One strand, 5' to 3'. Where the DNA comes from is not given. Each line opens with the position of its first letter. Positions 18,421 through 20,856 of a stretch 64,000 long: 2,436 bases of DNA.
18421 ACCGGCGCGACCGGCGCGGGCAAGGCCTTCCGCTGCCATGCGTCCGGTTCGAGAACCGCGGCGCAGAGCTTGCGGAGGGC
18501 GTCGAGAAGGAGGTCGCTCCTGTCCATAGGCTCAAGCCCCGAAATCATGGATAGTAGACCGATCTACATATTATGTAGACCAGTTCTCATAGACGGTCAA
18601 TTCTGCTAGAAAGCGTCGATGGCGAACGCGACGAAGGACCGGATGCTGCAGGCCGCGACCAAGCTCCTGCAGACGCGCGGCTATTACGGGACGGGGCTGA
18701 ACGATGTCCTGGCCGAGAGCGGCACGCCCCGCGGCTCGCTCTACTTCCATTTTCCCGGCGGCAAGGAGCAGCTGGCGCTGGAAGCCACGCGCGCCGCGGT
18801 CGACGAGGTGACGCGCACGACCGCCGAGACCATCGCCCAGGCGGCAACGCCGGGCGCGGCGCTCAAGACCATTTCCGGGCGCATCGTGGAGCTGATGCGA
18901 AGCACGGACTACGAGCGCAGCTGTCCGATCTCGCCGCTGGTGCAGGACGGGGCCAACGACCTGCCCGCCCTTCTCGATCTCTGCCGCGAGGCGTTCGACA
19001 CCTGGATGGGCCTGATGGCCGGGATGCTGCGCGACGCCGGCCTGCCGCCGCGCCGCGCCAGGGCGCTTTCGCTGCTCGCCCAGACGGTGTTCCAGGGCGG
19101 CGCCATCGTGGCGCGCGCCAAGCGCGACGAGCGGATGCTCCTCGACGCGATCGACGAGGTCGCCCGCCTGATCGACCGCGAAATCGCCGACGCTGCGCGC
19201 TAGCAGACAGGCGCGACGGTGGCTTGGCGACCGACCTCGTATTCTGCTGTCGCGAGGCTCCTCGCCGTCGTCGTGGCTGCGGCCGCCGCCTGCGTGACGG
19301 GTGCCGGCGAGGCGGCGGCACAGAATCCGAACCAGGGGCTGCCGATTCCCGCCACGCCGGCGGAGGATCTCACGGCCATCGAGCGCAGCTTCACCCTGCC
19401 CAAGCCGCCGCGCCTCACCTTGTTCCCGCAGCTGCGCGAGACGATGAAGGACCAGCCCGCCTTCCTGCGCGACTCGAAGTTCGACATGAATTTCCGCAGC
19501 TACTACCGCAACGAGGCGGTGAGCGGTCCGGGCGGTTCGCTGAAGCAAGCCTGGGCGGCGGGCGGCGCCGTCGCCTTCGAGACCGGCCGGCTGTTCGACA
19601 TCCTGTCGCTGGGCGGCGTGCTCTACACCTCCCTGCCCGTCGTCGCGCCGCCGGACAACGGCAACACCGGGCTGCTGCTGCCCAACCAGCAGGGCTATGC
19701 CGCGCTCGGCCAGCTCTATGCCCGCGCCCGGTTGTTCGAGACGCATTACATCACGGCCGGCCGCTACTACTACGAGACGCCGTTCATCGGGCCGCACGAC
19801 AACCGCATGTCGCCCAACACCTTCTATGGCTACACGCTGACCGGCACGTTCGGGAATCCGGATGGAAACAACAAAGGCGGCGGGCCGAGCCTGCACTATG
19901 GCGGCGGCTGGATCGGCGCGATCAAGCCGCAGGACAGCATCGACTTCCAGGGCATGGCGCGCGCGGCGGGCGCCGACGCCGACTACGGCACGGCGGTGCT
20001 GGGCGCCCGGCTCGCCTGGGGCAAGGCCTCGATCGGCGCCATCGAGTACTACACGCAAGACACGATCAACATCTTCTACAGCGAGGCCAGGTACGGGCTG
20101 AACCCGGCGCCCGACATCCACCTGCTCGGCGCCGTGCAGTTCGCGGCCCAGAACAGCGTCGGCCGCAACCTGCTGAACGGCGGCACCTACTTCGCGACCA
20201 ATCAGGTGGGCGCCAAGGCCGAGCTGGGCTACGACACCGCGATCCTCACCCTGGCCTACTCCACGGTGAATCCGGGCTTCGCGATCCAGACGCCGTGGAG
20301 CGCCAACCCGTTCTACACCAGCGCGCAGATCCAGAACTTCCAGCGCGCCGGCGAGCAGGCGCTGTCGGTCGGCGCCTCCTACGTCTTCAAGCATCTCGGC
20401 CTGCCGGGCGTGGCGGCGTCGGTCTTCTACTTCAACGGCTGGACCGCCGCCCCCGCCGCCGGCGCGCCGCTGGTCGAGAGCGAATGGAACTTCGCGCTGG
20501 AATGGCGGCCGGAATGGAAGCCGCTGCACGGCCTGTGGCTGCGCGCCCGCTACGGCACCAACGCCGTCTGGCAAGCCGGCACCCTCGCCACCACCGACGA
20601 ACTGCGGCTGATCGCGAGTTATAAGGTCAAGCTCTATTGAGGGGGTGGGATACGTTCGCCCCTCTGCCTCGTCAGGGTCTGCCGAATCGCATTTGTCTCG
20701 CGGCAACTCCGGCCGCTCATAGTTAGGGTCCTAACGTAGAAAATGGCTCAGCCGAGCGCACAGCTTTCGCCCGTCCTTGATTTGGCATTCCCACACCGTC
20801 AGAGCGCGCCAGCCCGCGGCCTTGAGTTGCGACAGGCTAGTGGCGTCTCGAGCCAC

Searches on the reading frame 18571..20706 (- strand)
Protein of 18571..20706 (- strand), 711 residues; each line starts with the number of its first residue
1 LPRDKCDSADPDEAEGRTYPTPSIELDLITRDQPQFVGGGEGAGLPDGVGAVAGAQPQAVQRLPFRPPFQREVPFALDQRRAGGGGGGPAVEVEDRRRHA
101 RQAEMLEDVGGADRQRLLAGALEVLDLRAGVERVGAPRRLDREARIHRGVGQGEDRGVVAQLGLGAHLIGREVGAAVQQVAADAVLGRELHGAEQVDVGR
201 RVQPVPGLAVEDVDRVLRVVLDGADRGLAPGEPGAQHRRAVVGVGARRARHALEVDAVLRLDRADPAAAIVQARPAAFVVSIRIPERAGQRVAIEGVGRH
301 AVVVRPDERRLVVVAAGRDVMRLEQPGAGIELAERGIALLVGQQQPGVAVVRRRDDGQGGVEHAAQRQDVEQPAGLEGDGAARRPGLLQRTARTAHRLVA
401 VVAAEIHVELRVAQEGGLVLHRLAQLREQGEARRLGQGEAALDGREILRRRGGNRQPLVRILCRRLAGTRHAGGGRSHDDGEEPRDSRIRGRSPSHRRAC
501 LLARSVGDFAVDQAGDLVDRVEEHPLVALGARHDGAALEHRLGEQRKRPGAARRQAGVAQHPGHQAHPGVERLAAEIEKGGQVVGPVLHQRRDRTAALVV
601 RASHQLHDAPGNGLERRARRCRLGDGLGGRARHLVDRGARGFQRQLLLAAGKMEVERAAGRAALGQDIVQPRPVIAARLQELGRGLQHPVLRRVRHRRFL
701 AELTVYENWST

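Call 103: search_dna_similar(query=window:18571-20706:-, collection=phages, mode=protein, max_evalue=0.00001, max_rows=4)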
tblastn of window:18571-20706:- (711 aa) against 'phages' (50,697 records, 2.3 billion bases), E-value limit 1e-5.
No match.
